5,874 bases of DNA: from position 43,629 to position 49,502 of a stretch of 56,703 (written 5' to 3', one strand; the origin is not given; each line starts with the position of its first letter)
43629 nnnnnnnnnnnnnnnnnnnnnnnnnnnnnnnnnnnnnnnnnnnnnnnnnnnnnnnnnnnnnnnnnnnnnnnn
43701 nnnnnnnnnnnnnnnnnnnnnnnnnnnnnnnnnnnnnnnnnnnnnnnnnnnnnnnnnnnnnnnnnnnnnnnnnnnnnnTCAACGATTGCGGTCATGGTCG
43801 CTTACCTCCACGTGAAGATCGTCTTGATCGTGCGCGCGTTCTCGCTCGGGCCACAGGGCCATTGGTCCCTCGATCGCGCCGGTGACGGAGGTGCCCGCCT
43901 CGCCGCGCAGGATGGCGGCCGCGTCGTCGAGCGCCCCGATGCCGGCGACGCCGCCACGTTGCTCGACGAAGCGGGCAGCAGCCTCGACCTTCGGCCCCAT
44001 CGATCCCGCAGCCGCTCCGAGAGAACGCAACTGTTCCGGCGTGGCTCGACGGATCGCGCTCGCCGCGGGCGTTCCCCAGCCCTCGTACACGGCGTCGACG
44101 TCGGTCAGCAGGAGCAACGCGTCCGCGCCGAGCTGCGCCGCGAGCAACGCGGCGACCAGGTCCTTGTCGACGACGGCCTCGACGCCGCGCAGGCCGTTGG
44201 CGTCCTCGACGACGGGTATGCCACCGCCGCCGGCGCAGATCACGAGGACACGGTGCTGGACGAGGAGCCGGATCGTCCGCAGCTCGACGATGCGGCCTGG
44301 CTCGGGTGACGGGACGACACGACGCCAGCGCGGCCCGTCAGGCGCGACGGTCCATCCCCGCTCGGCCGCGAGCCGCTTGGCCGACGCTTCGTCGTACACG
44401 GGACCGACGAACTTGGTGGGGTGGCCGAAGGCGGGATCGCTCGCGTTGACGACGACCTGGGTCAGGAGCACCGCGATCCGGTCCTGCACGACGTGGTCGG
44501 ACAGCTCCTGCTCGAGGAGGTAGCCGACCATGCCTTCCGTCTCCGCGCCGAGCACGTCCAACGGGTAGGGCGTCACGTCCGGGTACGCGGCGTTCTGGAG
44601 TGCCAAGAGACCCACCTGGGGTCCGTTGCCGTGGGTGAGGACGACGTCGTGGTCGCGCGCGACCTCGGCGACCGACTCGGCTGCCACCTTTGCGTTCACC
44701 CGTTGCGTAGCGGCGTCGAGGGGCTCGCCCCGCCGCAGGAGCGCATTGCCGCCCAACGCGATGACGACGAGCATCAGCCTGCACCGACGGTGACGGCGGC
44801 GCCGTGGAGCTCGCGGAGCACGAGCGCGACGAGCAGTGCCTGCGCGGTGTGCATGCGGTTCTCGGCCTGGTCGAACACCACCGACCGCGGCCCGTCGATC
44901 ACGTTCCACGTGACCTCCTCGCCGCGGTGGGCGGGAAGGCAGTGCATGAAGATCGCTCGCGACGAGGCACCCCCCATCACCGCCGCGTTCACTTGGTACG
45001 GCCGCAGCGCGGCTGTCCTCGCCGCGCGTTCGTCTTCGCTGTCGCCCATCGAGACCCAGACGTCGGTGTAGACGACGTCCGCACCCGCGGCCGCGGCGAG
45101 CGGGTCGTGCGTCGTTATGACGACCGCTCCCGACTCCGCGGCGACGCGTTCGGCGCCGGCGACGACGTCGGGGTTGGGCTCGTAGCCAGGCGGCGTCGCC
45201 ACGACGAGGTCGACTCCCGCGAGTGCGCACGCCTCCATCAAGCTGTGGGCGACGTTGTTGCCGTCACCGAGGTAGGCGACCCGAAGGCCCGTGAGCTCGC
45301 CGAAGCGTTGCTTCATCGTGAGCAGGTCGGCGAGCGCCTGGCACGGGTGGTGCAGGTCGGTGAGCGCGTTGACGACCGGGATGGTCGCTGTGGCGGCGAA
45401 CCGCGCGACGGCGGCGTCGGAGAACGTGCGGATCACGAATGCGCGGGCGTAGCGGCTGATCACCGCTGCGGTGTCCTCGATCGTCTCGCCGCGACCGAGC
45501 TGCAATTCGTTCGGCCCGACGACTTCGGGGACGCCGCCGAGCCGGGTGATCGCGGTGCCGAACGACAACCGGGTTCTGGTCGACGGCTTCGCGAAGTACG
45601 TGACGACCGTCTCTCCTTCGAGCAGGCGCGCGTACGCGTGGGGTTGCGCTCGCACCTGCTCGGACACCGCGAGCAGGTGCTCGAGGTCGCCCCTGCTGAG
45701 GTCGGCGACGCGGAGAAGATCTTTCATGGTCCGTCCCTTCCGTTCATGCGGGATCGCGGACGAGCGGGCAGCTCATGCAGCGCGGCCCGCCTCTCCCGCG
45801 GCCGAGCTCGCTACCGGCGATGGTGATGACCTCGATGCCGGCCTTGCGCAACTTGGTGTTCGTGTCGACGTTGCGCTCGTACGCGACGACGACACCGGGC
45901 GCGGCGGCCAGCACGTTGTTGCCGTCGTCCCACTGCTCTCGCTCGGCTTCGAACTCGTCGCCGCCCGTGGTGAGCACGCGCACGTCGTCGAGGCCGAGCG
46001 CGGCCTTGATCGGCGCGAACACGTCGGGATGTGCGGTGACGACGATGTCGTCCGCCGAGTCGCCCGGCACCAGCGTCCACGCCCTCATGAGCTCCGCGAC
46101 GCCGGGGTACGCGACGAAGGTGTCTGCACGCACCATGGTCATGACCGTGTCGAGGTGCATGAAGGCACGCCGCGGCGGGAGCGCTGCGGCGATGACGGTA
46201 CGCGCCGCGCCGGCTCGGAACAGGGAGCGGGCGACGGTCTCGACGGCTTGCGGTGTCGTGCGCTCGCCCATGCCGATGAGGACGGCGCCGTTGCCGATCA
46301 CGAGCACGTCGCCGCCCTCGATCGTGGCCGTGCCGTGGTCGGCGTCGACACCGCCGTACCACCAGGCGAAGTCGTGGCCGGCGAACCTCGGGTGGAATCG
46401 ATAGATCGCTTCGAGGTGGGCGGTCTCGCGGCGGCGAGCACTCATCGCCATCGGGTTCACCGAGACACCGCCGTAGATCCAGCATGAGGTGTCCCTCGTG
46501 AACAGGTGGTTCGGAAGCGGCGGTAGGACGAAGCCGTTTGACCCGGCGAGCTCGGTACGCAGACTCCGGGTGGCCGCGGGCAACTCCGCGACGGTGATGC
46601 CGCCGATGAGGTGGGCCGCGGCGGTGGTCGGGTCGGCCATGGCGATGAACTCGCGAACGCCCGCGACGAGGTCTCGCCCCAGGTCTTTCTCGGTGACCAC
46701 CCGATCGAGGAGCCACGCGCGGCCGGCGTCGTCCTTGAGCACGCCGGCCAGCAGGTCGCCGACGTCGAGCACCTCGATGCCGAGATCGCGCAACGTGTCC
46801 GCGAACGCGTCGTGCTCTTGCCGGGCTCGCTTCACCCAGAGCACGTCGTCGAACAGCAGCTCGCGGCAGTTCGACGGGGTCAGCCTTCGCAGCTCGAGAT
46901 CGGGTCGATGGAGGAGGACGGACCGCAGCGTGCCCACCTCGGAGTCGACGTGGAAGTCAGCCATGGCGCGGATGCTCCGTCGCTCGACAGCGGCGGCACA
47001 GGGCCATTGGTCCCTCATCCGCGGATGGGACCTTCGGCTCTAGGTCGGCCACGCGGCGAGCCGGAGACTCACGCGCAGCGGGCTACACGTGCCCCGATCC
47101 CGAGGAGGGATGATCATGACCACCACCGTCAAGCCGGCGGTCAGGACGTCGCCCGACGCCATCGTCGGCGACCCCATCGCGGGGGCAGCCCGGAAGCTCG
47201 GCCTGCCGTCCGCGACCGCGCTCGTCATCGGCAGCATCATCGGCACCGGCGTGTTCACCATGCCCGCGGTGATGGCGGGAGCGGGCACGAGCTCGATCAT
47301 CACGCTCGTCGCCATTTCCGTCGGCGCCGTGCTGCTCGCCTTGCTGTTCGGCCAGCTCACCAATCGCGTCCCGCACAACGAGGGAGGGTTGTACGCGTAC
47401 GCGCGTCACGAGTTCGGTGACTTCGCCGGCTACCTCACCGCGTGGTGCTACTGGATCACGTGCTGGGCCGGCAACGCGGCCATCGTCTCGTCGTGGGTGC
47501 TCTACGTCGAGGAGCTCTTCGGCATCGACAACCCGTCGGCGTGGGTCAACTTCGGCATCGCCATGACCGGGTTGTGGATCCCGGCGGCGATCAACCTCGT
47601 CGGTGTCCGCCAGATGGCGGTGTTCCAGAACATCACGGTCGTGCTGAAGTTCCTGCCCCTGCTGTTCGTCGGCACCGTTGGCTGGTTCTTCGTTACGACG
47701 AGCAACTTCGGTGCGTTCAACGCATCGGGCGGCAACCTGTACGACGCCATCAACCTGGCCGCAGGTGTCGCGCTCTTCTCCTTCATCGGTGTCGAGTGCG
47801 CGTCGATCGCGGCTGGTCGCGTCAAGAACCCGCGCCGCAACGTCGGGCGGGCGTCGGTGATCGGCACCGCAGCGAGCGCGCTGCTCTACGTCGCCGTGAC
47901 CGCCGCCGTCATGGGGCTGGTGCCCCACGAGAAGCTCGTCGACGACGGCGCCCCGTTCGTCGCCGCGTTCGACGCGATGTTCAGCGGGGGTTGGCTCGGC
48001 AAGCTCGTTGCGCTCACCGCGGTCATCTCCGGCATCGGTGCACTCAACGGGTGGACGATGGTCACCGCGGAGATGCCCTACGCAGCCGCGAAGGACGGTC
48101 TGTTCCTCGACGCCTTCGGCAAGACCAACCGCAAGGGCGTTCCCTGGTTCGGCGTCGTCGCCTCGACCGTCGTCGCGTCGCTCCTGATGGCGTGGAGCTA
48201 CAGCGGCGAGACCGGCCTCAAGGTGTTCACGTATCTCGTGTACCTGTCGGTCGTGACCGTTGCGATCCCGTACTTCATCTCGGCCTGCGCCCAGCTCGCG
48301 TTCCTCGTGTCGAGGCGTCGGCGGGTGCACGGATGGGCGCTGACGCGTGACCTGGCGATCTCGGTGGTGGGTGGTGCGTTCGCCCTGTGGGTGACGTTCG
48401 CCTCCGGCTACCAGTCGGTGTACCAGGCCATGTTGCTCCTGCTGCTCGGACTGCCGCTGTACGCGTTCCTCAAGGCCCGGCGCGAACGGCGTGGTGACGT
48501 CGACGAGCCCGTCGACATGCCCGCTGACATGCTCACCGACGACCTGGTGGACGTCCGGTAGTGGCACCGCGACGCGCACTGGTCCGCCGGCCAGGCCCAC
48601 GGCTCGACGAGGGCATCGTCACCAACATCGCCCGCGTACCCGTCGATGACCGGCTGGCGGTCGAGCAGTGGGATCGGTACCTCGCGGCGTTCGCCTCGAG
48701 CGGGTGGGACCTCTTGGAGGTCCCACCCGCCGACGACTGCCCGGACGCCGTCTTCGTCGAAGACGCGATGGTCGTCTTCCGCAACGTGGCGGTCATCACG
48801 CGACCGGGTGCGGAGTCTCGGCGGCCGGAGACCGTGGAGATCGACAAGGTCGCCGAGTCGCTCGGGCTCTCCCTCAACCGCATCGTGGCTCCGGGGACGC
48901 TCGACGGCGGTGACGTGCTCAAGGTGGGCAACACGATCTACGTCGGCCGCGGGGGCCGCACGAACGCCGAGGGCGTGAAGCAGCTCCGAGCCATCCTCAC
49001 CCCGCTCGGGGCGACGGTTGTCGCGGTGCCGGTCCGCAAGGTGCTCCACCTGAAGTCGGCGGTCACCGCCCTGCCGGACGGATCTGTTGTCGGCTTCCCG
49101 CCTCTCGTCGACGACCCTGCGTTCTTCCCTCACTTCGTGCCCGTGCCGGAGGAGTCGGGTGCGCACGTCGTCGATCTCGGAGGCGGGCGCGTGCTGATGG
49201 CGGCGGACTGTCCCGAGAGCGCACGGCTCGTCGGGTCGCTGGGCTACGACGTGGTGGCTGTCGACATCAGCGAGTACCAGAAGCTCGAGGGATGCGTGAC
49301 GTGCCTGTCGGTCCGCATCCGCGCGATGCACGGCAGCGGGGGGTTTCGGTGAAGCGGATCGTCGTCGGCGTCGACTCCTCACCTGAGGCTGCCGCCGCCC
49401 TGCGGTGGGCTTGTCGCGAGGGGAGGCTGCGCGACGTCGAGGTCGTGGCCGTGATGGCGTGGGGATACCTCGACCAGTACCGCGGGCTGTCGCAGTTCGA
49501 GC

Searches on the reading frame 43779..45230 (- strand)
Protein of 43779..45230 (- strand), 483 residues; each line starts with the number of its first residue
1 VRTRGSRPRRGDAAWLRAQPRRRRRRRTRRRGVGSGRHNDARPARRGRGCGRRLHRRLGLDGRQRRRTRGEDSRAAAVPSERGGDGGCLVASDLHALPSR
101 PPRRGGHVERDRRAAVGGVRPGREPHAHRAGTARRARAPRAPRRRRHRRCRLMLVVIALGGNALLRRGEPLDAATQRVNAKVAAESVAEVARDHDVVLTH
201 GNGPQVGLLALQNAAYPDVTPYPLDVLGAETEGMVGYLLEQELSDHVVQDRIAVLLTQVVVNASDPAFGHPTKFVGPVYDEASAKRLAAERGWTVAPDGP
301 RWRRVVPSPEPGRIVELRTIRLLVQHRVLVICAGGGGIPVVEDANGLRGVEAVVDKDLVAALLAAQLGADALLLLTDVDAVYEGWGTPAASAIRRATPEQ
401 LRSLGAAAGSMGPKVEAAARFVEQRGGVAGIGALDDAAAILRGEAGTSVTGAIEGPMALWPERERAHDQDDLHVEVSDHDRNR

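Call 19: search_protein_families(library=pfam, proteins=[window:43779-45230:-], max_evalue=0.001)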
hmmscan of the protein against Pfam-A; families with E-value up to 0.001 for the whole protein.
window:43779-45230:- (483 aa): 1 family
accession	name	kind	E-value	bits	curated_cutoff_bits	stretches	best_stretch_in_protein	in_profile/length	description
PF00696.33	AA_kinase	-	3.9e-26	92.7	24.9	1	153-425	1-226/234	Amino acid kinase family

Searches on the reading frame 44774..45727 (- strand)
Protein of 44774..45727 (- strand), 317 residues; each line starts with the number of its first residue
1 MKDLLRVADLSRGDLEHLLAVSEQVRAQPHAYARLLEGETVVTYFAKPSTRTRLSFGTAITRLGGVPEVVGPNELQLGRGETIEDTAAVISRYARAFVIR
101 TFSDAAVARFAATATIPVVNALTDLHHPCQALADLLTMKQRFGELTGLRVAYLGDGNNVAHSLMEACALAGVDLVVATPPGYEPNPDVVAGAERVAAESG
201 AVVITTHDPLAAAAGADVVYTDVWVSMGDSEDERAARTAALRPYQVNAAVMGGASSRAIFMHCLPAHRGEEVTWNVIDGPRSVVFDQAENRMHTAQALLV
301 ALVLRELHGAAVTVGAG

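Call 19: search_protein_families(library=pfam, proteins=[window:44774-45727:-], max_evalue=0.001)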
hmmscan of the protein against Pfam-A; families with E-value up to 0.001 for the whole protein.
window:44774-45727:- (317 aa): 2 families
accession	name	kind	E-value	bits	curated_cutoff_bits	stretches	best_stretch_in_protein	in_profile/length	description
PF00185.30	OTCace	-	1.3e-59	201.2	29.4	1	147-301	2-156/157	Aspartate/ornithine carbamoyltransferase, Asp/Orn binding domain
PF02729.26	OTCace_N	-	1.1e-42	146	29.9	1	2-140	1-148/148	Aspartate/ornithine carbamoyltransferase, carbamoyl-P binding domain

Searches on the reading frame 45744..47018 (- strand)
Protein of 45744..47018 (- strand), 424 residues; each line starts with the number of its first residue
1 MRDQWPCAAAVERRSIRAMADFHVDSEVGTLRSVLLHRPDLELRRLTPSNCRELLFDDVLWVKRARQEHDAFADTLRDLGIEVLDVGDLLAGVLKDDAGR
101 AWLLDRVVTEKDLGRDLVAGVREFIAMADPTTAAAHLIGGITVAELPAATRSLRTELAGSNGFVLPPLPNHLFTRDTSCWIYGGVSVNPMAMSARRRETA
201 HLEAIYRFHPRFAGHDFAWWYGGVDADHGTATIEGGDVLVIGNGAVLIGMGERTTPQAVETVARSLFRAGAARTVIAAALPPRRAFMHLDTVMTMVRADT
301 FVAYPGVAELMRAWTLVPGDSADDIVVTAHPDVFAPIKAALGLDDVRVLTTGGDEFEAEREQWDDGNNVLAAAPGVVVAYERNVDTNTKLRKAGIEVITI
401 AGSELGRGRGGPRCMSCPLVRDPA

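Call 19: search_protein_families(library=pfam, proteins=[window:45744-47018:-], max_evalue=0.001)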
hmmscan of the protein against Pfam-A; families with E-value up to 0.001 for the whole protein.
window:45744-47018:- (424 aa): 2 families
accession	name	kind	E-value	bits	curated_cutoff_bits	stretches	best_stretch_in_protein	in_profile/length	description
PF02274.22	ADI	-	1.5e-127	426.2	22.8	1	53-421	2-377/377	Arginine deiminase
PF19420.4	DDAH_eukar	-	3.2e-12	46.7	23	1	168-310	57-199/291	N,N dimethylarginine dimethylhydrolase, eukaryotic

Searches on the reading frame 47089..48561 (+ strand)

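Call 19: search_protein_families(library=pfam, proteins=[window:47089-48561:+], max_evalue=0.001)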
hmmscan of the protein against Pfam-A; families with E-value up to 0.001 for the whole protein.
window:47089-48561:+ (490 aa): 3 families
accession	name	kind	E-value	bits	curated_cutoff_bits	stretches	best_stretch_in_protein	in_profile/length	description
PF13520.12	AA_permease_2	-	5.6e-54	184.1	27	1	37-440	1-402/427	Amino acid permease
PF00324.27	AA_permease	-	1.7e-30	106.6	24.6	1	45-435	5-408/470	Amino acid permease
PF03222.19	Trp_Tyr_perm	-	6.5e-09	35.8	22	1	41-284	7-248/393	Tryptophan/tyrosine permease family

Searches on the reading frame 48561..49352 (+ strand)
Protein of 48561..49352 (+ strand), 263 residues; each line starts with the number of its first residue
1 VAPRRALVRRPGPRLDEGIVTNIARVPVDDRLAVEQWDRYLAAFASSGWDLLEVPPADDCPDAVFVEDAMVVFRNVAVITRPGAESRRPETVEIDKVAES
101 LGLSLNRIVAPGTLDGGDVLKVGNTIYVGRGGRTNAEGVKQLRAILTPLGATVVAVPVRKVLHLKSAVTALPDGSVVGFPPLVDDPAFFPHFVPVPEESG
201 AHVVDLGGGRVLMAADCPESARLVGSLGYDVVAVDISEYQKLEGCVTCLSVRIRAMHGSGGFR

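Call 19: search_protein_families(library=pfam, proteins=[window:48561-49352:+], max_evalue=0.001)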
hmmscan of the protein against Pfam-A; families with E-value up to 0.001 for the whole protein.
window:48561-49352:+ (263 aa): 1 family
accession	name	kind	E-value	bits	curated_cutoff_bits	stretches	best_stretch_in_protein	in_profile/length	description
PF02274.22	ADI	-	7e-06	25.8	22.8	1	59-185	120-263/377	Arginine deiminase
